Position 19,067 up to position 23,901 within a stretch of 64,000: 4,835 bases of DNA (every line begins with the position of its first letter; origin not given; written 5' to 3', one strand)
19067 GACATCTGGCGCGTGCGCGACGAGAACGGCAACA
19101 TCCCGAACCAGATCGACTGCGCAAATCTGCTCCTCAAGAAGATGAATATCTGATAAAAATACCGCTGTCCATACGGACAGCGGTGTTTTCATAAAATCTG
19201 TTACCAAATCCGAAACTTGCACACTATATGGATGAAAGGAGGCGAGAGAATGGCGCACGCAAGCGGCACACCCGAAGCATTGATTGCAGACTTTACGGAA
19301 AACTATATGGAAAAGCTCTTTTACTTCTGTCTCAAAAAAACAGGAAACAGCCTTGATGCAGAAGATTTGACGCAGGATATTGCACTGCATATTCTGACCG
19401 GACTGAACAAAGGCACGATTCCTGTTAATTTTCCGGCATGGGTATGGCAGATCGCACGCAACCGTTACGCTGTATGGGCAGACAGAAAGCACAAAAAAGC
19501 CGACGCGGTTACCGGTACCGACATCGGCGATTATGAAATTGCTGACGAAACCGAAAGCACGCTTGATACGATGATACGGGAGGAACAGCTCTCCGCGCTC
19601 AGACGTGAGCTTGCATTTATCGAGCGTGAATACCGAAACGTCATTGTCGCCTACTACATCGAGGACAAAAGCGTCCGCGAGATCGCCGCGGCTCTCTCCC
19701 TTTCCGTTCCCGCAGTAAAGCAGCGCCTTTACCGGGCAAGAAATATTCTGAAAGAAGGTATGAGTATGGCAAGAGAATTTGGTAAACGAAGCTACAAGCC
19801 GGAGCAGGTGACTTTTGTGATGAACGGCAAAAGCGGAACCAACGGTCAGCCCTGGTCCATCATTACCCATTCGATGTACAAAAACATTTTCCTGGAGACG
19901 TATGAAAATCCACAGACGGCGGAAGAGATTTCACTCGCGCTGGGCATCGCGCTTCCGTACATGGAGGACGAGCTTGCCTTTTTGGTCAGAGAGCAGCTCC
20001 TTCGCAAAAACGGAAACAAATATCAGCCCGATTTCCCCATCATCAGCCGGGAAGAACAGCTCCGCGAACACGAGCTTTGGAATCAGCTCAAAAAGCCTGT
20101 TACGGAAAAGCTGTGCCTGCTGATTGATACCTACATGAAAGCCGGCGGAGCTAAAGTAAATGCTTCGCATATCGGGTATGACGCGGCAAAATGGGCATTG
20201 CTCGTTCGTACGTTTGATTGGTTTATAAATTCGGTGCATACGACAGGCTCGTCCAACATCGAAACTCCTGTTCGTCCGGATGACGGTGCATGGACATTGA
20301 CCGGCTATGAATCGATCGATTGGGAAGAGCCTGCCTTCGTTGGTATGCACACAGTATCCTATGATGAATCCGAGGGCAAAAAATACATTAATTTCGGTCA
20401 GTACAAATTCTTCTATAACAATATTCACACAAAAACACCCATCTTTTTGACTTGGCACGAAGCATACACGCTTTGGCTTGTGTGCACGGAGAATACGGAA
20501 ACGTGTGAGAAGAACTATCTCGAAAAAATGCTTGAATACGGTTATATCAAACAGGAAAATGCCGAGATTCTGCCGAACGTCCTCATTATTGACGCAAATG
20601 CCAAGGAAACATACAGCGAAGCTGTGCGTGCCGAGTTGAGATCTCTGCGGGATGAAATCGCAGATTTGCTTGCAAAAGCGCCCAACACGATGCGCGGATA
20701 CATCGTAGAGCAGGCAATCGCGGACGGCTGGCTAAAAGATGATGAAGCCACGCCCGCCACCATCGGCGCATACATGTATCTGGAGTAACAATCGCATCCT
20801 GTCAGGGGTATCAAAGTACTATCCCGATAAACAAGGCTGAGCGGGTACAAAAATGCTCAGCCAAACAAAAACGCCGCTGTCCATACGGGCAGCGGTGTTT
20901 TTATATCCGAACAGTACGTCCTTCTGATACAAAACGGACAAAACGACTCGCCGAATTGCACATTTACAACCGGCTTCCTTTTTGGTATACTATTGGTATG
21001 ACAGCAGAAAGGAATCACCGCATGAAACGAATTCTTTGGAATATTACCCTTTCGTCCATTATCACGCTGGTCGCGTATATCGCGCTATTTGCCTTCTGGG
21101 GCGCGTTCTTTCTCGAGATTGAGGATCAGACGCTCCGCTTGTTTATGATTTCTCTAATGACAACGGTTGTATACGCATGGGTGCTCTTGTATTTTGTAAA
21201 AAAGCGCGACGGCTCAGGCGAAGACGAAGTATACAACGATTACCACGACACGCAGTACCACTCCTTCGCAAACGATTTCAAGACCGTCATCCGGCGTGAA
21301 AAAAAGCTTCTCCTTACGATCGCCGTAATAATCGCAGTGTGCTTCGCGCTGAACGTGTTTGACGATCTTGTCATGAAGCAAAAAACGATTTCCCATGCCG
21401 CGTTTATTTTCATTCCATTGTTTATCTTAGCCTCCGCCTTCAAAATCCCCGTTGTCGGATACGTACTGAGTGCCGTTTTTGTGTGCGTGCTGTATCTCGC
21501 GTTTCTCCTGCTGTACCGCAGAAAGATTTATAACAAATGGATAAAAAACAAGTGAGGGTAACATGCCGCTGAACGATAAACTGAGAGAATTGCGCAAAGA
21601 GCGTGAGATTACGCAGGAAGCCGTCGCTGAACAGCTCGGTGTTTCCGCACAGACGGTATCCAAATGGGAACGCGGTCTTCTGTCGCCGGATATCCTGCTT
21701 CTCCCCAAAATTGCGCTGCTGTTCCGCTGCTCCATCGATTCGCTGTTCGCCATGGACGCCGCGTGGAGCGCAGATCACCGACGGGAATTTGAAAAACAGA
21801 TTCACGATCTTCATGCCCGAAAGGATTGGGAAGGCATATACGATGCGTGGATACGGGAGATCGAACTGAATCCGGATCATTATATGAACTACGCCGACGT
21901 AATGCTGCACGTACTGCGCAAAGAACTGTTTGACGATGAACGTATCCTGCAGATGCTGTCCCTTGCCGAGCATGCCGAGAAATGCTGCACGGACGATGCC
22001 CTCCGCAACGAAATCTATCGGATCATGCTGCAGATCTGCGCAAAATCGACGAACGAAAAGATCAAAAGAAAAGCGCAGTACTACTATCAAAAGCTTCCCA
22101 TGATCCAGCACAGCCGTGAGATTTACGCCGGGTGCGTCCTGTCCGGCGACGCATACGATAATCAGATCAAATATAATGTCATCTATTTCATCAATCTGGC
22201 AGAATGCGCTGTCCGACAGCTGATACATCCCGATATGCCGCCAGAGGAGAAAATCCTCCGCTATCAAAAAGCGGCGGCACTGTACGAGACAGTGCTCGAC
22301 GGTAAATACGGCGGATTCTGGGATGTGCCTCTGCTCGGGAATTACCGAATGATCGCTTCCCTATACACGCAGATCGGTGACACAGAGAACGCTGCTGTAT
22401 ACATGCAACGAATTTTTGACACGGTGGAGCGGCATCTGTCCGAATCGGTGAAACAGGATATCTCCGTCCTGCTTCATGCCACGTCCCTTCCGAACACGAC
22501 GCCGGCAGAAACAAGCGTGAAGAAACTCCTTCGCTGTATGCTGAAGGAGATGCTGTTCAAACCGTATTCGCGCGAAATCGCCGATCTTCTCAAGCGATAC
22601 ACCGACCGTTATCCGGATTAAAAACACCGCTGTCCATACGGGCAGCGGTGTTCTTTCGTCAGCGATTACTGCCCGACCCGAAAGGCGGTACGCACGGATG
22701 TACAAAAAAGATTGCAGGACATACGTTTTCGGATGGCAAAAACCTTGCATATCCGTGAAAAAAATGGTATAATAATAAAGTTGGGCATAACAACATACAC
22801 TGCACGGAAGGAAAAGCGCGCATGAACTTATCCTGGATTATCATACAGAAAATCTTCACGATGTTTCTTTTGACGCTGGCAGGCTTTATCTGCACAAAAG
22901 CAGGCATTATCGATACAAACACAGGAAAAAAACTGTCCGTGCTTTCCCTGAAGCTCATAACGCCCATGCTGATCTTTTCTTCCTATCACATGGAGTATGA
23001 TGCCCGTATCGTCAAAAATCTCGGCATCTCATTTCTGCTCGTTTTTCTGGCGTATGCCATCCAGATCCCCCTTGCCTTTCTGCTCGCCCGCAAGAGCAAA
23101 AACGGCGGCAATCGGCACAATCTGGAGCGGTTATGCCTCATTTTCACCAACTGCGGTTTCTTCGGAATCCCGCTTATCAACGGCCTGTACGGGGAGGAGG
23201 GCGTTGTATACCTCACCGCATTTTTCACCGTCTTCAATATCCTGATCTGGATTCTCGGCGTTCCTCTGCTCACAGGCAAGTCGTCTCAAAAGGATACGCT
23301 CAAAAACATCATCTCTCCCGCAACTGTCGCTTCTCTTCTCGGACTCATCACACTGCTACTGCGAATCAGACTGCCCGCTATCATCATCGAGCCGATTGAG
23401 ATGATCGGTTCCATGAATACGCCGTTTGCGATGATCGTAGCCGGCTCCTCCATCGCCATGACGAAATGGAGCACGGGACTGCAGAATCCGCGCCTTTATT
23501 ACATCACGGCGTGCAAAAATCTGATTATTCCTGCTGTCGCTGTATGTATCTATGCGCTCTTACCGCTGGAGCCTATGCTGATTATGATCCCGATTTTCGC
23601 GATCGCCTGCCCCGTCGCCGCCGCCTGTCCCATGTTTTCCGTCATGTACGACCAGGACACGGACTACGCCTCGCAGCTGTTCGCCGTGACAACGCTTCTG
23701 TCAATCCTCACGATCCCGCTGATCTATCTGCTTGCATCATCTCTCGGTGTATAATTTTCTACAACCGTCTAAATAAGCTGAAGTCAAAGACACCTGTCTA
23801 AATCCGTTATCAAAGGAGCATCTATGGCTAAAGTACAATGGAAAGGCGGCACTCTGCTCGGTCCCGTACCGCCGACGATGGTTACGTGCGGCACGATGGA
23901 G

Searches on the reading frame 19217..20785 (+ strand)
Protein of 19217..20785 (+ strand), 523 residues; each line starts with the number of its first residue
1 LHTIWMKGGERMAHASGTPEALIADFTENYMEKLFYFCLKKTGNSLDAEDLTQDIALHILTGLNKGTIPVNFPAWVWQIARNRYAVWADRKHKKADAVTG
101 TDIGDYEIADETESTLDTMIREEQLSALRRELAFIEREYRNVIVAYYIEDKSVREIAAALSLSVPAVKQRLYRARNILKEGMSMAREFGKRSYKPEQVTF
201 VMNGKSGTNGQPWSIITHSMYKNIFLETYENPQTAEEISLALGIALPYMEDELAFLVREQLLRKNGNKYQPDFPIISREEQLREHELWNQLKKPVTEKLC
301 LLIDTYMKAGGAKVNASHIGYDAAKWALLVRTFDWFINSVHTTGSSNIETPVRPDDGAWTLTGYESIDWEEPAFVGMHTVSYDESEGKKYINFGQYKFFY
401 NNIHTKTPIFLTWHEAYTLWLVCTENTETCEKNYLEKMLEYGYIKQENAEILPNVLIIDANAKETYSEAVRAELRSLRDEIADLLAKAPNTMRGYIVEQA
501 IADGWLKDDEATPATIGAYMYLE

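Call 31: search_protein_families(library=pfam, proteins=[window:19217-20785:+], max_evalue=0.001)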
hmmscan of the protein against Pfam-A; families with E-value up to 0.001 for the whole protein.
window:19217-20785:+ (523 aa): 3 families
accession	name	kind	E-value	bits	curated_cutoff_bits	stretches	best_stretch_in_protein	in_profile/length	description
PF08281.18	Sigma70_r4_2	-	8.8e-12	44.9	25.7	1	135-176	11-52/54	Sigma-70, region 4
PF04542.20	Sigma70_r2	-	7.8e-08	32.4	24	1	28-83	3-60/71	Sigma-70 region 2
PF04545.22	Sigma70_r4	-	5.4e-07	29.5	24.1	1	140-179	10-49/50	Sigma-70, region 4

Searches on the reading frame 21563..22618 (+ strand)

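Call 31: search_protein_families(library=pfam, proteins=[window:21563-22618:+], max_evalue=0.001)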
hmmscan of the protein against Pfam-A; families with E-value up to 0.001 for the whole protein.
window:21563-22618:+ (352 aa): 7 families
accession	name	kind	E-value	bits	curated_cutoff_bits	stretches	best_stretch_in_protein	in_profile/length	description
PF01381.28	HTH_3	-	4.9e-16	58.9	23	1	7-60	1-54/55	Helix-turn-helix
PF13560.12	HTH_31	-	3.3e-09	37.3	27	1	6-42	5-42/64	Helix-turn-helix domain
PF12844.13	HTH_19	-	4.3e-07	30.2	30.2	1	6-61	3-58/64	Helix-turn-helix domain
PF13443.12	HTH_26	-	1e-06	29.3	22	1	6-62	1-58/63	Cro/C1-type HTH DNA-binding domain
PF13412.12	HTH_24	-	0.00081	19.4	21.9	0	7-33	9-35/48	Winged helix-turn-helix DNA-binding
PF04545.22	Sigma70_r4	-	0.00082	19.3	24.1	0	9-36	14-41/50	Sigma-70, region 4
PF13384.12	HTH_23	-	0.00086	19.5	24.6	0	13-35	16-37/50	Homeodomain-like domain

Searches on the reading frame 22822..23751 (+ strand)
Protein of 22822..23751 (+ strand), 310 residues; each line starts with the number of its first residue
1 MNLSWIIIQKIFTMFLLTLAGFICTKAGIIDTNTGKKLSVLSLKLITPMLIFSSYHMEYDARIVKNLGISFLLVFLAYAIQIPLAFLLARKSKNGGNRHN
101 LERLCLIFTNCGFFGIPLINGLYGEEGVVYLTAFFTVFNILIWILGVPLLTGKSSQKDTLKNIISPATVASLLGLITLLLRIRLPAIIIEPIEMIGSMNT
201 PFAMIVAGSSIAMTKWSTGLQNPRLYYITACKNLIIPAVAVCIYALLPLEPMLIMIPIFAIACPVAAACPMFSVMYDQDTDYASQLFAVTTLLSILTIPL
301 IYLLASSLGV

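Call 31: search_protein_families(library=pfam, proteins=[window:22822-23751:+], max_evalue=0.001)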
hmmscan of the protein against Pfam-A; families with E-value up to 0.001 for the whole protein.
window:22822-23751:+ (310 aa): 2 families
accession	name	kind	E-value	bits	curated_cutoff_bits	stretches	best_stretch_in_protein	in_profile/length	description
PF03547.23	Mem_trans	-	9.2e-37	126.9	25.7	2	154-302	192-343/343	Membrane transport protein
PF01758.21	SBF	-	0.00029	21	24.3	1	203-307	7-116/191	Sodium Bile acid symporter family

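Call 77: find_homologous_proteins(query=window:22822-23751:+, max_evalue=1e-80)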
Query window:22822-23751:+ (310 aa): 36 proteins with E <= 1e-80 among 5728 candidates.
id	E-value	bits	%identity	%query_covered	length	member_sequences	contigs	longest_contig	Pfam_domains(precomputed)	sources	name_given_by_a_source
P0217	3.0e-191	652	98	100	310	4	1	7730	PF03547.24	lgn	-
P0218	3.9e-179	613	95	100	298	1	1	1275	PF03547.24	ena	-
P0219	9.7e-150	516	76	100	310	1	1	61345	PF03547.24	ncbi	-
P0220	6.6e-142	490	72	100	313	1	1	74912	PF03547.24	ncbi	-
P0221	1.0e-141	490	71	100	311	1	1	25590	PF03547.24,PF01758.22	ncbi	-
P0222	4.4e-141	488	72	100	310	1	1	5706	PF03547.24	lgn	-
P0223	6.2e-140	484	71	100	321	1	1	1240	PF03547.24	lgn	-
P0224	2.2e-124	433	65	100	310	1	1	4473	PF03547.24,PF01758.22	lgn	-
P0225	9.8e-123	427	65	100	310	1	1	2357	PF03547.24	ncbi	-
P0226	9.0e-122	424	64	100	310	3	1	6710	PF03547.24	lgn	-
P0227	2.9e-121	423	64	100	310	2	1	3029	PF03547.24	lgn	-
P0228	9.5e-121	421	62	100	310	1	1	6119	PF03547.24,PF01758.22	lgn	-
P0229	1.2e-119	417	63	100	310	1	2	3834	PF03547.24,PF01758.22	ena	-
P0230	1.3e-118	414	62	100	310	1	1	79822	PF03547.24,PF01758.22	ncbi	-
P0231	2.4e-115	403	61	100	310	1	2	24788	PF03547.24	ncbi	-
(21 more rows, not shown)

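Call 78: find_encoding_contigs(protein=P0219, flank=7000, max_places=2)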
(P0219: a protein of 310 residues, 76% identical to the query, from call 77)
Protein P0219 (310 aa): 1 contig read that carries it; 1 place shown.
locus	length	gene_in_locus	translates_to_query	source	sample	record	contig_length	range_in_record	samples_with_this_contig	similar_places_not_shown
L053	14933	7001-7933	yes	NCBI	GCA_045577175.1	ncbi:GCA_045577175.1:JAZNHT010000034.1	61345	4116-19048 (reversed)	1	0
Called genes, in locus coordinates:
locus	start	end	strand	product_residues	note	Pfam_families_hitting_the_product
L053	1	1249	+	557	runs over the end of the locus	PF01268:FTHFS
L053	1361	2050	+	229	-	PF01259:SAICAR_synt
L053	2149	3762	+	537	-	PF04542:Sigma70_r2, PF08281:Sigma70_r4_2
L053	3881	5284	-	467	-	-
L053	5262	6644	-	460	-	PF01553:Acyltransferase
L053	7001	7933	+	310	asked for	PF03547:Mem_trans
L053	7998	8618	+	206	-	PF01613:Flavin_Reduct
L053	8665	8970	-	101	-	PF04026:SpoVG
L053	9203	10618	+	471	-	PF01225:Mur_ligase, PF08245:Mur_ligase_M, PF02875:Mur_ligase_C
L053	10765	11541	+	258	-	PF08220:HTH_DeoR, PF00455:DeoRC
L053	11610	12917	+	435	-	PF00364:Biotin_lipoyl, PF02817:E3_binding, PF00198:2-oxoacid_dh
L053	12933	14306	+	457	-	PF01134:GIDA (faint), PF01262:AlaDh_PNT_C (faint), PF01266:DAO (faint), PF07992:Pyr_redox_2, PF12831:FAD_oxidored (weak), PF13738:Pyr_redox_3, PF00070:Pyr_redox, PF02852:Pyr_redox_dim, +3 more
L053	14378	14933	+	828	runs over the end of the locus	PF00676:E1_dh, PF02779:Transket_pyr, PF02780:Transketolase_C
